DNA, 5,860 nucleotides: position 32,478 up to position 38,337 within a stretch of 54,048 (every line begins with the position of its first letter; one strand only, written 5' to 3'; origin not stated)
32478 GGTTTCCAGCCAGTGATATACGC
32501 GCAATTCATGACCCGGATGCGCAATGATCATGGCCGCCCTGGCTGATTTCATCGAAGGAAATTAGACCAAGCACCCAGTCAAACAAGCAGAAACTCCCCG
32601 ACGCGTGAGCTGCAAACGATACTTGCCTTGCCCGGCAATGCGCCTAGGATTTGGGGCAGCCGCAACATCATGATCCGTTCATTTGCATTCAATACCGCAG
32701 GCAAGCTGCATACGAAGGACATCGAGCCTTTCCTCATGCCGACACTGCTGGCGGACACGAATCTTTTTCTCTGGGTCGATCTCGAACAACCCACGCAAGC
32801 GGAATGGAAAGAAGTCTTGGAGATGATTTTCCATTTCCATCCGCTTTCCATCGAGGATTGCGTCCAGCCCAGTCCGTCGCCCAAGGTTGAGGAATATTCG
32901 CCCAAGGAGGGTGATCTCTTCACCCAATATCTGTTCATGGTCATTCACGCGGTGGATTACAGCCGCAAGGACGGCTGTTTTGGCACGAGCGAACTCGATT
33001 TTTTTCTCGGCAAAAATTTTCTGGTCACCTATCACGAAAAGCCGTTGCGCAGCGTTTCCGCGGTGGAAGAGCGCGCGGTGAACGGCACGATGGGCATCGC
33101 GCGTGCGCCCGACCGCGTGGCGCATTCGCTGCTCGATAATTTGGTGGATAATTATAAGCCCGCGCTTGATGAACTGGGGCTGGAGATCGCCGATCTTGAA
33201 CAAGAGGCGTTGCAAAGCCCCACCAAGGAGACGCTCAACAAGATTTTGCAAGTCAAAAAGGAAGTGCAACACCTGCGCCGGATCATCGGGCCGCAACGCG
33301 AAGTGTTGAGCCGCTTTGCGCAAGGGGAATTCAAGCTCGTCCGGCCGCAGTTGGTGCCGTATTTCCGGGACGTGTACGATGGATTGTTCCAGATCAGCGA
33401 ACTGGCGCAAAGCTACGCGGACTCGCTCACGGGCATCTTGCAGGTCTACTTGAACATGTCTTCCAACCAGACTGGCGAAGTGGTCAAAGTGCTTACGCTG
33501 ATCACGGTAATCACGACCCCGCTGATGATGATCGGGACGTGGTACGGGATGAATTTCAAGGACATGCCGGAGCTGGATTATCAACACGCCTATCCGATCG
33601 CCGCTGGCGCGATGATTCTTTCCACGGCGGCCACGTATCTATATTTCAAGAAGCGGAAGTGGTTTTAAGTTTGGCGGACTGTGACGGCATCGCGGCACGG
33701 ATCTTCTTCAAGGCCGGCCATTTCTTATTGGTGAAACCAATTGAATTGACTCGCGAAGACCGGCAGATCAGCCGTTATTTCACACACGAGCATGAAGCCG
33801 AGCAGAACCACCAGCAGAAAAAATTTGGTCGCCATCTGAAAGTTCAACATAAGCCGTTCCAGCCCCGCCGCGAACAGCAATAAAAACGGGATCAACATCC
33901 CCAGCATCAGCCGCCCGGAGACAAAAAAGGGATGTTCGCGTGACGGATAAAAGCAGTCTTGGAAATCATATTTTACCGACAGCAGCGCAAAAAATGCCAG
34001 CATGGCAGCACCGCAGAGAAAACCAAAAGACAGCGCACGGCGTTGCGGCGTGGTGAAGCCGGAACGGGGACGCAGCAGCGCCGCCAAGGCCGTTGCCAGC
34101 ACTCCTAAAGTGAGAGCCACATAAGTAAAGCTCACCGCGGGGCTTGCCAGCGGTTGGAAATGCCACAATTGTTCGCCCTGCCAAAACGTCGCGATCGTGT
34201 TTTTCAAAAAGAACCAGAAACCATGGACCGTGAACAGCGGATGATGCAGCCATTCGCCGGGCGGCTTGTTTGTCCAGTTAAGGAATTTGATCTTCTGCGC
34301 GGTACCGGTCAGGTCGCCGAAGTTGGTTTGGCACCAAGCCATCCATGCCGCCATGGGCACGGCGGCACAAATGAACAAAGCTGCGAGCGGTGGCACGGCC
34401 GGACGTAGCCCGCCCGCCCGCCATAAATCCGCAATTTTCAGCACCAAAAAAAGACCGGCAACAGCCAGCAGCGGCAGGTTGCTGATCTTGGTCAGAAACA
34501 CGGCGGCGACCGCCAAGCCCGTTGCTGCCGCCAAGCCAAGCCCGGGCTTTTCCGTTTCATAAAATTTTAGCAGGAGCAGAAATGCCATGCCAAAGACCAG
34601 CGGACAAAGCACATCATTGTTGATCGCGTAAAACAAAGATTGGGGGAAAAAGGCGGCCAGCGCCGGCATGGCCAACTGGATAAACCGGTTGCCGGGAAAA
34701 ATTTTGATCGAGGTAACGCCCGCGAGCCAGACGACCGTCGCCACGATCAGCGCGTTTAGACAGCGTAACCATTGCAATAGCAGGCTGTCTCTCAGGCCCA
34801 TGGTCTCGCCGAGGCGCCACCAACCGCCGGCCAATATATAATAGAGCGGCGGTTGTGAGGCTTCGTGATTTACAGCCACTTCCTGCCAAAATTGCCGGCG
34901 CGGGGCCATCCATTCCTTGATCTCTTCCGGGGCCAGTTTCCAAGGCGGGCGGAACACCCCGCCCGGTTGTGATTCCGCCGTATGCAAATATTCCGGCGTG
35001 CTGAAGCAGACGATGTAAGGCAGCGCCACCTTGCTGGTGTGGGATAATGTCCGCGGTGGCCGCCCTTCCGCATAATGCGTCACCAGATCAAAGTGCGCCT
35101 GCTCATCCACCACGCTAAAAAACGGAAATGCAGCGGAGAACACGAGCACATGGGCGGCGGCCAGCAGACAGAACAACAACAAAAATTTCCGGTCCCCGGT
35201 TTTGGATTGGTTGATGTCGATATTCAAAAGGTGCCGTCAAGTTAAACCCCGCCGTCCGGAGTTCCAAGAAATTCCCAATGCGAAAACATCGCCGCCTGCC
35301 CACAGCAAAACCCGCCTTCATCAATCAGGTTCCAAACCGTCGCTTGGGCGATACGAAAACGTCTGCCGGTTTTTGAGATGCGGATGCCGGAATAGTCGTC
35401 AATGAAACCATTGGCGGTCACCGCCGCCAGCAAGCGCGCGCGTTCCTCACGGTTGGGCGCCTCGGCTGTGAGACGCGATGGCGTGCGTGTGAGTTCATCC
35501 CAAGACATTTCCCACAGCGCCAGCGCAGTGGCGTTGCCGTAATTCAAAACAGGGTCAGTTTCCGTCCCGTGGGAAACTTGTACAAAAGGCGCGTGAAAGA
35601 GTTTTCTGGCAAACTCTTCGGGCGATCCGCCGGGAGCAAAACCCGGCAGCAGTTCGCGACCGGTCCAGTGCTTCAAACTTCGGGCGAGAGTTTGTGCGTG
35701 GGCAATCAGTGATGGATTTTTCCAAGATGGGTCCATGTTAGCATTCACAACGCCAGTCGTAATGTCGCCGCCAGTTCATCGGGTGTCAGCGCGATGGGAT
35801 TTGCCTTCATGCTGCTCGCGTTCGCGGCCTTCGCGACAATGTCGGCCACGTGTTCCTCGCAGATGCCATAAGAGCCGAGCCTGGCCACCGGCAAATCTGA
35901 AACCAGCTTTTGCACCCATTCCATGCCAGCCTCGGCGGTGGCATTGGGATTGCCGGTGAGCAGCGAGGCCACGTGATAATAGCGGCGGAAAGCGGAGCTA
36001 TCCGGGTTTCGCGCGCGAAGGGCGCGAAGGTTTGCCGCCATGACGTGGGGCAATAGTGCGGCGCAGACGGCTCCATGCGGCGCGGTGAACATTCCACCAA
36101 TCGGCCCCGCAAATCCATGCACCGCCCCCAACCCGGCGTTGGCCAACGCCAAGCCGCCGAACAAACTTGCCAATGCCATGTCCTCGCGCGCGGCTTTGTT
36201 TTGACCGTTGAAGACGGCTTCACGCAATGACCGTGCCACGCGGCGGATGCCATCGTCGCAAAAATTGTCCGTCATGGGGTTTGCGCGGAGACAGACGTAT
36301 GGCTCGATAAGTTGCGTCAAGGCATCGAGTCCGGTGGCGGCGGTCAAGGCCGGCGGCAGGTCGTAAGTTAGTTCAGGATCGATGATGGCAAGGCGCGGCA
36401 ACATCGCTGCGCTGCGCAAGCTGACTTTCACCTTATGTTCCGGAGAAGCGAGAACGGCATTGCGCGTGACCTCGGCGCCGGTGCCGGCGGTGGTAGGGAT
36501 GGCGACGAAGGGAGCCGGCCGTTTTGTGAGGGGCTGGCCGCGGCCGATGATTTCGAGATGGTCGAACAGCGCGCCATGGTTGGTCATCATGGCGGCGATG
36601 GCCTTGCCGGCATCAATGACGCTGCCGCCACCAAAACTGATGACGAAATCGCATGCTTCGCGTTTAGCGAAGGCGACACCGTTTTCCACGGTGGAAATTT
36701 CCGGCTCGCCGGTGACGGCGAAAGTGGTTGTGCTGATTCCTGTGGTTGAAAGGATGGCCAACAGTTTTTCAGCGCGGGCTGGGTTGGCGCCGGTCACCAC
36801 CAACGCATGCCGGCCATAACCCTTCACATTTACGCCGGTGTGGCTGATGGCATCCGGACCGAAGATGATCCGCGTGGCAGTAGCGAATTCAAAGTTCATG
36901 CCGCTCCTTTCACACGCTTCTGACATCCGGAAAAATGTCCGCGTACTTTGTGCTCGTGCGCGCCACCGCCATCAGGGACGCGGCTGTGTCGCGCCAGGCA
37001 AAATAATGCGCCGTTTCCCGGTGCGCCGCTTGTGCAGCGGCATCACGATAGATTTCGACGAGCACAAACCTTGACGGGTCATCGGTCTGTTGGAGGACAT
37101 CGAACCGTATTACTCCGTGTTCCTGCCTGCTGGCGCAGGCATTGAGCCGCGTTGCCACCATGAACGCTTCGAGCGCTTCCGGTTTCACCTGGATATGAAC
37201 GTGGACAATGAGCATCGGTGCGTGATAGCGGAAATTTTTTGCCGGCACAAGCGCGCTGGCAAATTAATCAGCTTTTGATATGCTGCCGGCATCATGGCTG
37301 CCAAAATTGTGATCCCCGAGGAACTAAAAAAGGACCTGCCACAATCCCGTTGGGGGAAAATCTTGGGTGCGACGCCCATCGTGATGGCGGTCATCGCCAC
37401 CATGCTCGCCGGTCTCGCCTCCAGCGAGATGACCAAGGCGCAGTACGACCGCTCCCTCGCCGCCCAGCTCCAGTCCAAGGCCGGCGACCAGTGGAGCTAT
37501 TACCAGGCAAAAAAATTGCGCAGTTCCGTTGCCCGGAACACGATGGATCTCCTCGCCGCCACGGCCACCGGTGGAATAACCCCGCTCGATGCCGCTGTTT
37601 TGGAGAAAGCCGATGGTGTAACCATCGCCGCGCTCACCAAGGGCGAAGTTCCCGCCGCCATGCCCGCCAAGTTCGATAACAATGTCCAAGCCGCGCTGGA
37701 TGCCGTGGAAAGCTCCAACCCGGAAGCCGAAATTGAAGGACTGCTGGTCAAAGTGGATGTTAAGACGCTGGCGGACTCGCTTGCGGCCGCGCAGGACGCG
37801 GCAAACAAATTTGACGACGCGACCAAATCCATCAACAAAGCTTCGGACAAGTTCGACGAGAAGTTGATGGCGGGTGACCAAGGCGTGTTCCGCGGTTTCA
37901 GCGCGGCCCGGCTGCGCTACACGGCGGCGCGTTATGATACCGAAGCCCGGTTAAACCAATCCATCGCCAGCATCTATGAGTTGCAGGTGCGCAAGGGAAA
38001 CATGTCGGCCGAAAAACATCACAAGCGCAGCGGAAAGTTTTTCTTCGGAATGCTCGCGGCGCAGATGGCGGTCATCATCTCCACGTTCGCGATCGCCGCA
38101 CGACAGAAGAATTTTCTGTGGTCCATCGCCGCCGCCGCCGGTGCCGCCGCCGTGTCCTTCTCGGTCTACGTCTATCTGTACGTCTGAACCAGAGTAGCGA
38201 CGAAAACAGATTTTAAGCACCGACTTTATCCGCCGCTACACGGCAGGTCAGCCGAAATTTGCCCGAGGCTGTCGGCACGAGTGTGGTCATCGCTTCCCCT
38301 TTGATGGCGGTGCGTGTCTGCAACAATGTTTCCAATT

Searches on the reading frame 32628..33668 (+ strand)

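Call 59: search_protein_families(library=pfam, proteins=[window:32628-33668:+], max_evalue=0.001)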
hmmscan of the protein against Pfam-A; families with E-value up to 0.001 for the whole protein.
window:32628-33668:+ (346 aa): 1 family
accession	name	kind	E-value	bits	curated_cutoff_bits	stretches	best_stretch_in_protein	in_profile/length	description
PF01544.23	CorA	-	1.3e-63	215.5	27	1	47-342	4-292/292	CorA-like Mg2+ transporter protein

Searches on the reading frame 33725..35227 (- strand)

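Call 59: search_protein_families(library=pfam, proteins=[window:33725-35227:-], max_evalue=0.001)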
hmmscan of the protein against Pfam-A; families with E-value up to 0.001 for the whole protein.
window:33725-35227:- (500 aa): 1 family
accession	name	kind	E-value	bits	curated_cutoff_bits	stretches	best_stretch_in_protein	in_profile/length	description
PF09913.15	DUF2142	-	7.7e-14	51.7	30.1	1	28-417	5-370/395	Predicted membrane protein (DUF2142)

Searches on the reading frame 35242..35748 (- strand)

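Call 59: search_protein_families(library=pfam, proteins=[window:35242-35748:-], max_evalue=0.001)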
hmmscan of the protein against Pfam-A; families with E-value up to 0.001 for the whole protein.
window:35242-35748:- (168 aa): 1 family
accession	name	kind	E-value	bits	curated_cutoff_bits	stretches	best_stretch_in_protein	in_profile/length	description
PF08670.17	MEKHLA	-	5.7e-56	188.8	23.7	1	16-160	2-143/143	MEKHLA domain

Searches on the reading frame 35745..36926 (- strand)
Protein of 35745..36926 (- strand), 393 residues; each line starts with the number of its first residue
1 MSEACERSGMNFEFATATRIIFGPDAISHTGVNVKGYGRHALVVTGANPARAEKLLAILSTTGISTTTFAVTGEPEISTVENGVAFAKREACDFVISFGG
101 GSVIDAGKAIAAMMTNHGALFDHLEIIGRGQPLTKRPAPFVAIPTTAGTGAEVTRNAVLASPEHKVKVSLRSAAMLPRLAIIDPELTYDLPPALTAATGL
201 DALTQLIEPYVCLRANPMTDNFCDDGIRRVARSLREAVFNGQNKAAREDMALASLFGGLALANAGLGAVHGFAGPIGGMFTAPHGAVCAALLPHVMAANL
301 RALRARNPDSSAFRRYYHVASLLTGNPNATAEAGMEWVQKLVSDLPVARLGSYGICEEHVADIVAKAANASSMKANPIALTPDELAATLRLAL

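Call 59: search_protein_families(library=pfam, proteins=[window:35745-36926:-], max_evalue=0.001)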
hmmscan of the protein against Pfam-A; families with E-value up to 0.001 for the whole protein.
window:35745-36926:- (393 aa): 3 families
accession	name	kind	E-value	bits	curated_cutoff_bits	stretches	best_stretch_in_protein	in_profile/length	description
PF00465.25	Fe-ADH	-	3.3e-48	163.9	31.3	1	18-184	2-168/168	Iron-containing alcohol dehydrogenase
PF25137.1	ADH_Fe_C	-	1.3e-41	142.9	27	1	195-392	1-193/194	Fe-containing alcohol dehydrogenase family, C-terminal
PF13685.12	Fe-ADH_2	-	1.6e-09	38.4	28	1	24-113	4-96/149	Iron-containing alcohol dehydrogenase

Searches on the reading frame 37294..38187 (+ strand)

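Call 59: search_protein_families(library=pfam, proteins=[window:37294-38187:+], max_evalue=0.001)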
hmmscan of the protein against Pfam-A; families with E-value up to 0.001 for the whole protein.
window:37294-38187:+ (297 aa): 1 family
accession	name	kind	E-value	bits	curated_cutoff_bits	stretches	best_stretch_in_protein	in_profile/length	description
PF14235.11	DUF4337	-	1.3e-10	42.1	27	1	30-291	7-158/161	Domain of unknown function (DUF4337)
